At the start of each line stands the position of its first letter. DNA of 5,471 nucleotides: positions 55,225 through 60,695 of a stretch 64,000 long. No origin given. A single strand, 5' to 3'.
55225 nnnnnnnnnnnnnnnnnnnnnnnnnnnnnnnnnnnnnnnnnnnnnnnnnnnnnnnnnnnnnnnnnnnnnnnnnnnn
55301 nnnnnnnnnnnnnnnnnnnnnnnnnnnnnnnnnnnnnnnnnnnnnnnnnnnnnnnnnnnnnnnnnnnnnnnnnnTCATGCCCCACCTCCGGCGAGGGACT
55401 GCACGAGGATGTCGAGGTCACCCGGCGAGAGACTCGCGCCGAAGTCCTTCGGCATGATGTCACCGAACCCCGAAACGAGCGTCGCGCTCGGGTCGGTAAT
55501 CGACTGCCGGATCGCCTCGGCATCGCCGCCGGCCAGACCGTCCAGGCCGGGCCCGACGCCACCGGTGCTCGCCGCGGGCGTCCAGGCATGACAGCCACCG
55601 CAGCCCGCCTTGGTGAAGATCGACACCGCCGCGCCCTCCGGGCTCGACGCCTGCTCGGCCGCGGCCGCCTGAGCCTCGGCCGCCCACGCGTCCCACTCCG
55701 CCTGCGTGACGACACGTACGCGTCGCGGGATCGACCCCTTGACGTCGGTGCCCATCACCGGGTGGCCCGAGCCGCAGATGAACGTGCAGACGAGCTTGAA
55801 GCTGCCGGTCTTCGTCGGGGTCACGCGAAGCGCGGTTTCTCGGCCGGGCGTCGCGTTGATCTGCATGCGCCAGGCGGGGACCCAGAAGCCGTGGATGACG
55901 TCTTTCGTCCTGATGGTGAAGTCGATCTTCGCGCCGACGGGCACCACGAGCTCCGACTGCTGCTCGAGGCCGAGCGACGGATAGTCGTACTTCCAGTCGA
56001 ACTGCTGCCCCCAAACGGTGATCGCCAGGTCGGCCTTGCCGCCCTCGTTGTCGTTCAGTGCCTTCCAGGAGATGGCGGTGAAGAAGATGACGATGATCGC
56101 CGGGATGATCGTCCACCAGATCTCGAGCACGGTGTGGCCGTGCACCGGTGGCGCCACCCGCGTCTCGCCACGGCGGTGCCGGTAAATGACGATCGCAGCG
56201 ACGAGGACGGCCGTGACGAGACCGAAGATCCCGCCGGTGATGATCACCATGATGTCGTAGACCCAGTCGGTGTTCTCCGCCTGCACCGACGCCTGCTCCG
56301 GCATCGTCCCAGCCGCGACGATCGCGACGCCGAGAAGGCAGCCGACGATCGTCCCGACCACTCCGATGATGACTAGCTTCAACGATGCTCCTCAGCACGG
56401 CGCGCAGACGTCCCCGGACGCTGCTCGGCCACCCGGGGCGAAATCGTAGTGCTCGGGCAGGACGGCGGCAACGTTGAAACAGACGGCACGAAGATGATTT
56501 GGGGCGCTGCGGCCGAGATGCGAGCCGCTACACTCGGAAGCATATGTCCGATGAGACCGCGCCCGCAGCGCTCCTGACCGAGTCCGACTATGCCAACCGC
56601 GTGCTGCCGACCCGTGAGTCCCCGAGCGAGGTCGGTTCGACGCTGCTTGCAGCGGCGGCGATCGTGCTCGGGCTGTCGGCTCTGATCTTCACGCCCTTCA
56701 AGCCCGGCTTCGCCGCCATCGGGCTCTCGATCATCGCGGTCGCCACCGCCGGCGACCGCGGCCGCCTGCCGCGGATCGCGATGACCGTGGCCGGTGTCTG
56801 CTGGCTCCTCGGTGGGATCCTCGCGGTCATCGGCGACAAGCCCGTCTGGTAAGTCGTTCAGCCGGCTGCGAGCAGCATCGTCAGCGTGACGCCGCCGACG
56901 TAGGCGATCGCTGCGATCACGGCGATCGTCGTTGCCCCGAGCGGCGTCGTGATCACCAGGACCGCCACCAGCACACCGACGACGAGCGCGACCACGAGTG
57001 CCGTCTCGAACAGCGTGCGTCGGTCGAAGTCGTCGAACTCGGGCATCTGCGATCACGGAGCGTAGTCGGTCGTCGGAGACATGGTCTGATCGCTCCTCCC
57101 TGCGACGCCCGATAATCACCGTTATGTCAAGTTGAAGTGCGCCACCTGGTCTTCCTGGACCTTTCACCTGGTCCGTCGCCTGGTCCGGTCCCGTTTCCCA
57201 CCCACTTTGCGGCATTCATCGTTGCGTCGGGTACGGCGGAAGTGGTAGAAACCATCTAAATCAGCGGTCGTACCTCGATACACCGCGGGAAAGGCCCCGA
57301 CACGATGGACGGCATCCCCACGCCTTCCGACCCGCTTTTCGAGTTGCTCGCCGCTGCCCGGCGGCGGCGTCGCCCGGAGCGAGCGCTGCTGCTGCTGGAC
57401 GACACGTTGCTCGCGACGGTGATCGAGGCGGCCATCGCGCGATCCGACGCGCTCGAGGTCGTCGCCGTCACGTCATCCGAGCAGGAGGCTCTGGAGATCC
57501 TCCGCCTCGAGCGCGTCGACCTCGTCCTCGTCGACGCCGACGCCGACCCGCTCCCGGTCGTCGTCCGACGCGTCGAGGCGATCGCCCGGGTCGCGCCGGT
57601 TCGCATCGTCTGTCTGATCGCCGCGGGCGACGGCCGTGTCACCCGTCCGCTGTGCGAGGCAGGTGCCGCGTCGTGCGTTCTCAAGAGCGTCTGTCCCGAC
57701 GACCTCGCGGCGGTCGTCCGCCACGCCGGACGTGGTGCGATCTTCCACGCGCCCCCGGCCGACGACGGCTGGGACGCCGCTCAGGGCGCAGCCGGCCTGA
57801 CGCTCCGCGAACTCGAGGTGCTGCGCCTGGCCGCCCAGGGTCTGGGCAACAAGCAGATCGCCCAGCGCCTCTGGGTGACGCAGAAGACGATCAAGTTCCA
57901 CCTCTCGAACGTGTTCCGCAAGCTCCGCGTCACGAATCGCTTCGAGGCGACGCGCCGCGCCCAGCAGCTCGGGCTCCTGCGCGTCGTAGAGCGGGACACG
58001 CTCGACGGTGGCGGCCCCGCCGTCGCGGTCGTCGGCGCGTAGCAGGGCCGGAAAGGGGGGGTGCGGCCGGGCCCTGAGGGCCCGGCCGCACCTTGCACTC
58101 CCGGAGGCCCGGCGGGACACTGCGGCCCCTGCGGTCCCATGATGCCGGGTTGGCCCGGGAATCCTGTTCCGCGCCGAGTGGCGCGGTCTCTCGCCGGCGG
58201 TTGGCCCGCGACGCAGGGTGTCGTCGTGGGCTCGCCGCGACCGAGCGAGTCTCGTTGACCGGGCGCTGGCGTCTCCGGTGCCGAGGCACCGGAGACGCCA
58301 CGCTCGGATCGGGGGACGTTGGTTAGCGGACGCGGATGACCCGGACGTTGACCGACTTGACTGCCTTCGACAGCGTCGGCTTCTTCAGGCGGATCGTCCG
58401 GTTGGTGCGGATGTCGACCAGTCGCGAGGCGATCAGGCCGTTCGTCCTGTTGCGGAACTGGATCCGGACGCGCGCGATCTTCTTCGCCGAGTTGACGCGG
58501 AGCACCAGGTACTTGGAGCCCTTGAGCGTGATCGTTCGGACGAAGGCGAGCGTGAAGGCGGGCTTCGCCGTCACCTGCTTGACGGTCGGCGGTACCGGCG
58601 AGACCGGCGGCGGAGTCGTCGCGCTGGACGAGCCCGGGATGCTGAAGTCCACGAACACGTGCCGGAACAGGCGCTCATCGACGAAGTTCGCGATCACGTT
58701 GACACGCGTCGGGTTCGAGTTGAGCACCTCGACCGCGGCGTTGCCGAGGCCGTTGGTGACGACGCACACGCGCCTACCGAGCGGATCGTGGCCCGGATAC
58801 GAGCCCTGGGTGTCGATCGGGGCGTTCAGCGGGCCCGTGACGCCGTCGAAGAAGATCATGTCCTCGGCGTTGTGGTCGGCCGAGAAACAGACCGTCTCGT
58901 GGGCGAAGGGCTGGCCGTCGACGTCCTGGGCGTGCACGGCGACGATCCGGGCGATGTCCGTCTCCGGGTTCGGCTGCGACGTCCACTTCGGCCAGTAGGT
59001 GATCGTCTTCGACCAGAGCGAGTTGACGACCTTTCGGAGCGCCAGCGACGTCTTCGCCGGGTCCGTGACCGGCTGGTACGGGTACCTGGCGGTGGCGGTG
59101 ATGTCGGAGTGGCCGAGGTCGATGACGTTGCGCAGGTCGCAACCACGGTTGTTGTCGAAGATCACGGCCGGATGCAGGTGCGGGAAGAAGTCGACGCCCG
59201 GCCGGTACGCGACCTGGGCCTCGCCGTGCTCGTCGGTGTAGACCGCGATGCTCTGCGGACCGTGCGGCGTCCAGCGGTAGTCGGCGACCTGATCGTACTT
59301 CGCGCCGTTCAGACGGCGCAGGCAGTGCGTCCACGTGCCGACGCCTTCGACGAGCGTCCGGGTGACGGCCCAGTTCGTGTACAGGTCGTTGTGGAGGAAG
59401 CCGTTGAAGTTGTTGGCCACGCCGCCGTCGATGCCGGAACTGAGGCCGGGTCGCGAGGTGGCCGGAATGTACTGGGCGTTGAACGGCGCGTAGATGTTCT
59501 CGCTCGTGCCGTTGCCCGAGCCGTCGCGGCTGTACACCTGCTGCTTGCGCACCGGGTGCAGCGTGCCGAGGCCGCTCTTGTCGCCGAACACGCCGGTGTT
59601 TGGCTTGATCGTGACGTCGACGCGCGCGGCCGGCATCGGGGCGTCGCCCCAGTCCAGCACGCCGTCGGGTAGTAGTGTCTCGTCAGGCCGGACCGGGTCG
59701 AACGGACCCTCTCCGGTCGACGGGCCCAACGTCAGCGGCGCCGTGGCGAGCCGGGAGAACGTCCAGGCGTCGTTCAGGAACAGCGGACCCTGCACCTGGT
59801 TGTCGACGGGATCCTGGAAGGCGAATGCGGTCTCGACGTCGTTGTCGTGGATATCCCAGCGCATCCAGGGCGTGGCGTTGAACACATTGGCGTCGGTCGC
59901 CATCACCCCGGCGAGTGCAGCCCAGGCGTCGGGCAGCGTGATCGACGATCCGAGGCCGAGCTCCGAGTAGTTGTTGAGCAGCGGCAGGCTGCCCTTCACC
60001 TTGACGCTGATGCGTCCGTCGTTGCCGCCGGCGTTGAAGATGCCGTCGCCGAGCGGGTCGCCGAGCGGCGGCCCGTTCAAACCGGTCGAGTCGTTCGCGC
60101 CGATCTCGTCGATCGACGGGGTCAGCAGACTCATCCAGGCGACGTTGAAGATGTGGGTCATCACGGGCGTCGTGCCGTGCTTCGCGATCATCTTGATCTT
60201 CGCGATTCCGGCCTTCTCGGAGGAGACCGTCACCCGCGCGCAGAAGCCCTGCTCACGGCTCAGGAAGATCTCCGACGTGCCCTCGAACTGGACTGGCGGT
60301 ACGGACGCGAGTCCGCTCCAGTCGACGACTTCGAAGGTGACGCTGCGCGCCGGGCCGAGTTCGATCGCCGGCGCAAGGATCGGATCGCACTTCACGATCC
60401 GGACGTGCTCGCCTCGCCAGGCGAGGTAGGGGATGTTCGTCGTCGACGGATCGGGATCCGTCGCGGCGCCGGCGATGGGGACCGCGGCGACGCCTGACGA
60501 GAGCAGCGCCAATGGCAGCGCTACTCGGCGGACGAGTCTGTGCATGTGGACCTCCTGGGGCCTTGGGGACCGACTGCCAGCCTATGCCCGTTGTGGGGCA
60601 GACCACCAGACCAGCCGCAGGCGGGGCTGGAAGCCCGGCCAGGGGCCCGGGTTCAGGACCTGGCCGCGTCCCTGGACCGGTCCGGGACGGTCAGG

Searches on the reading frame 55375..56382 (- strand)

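Call 12: search_protein_families(library=pfam, proteins=[window:55375-56382:-], max_evalue=0.001)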
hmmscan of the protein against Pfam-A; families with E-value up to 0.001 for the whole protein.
window:55375-56382:- (335 aa): 3 families
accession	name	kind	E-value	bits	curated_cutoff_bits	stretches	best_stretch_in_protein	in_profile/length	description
PF02790.20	COX2_TM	-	7.3e-13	48.9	22.8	1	26-106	7-86/88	Cytochrome C oxidase subunit II, transmembrane domain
PF00116.26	COX2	-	8.3e-13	48.8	22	1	139-213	42-116/120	Cytochrome C oxidase subunit II, periplasmic domain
PF02687.27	FtsX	-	1.9e-05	25.1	25.5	1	2-71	50-117/120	FtsX-like permease C-terminal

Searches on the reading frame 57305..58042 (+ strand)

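Call 12: search_protein_families(library=pfam, proteins=[window:57305-58042:+], max_evalue=0.001)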
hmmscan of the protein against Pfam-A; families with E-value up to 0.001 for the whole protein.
window:57305-58042:+ (245 aa): 2 families
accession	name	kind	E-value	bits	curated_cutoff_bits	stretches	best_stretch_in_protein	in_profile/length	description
PF00196.25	GerE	-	7.1e-20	70.8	23.5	1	165-219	3-57/57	Bacterial regulatory proteins, luxR family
PF00072.30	Response_reg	-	2.2e-06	28.2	30.2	1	32-138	6-110/111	Response regulator receiver domain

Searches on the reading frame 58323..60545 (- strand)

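Call 12: search_protein_families(library=pfam, proteins=[window:58323-60545:-], max_evalue=0.001)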
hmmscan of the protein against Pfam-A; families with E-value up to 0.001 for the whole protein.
window:58323-60545:- (740 aa): 1 family
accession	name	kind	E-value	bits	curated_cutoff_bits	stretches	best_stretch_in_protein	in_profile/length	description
PF02369.22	Big_1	-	0.00027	21.4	34.9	0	535-561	21-47/93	Bacterial Ig-like domain (group 1)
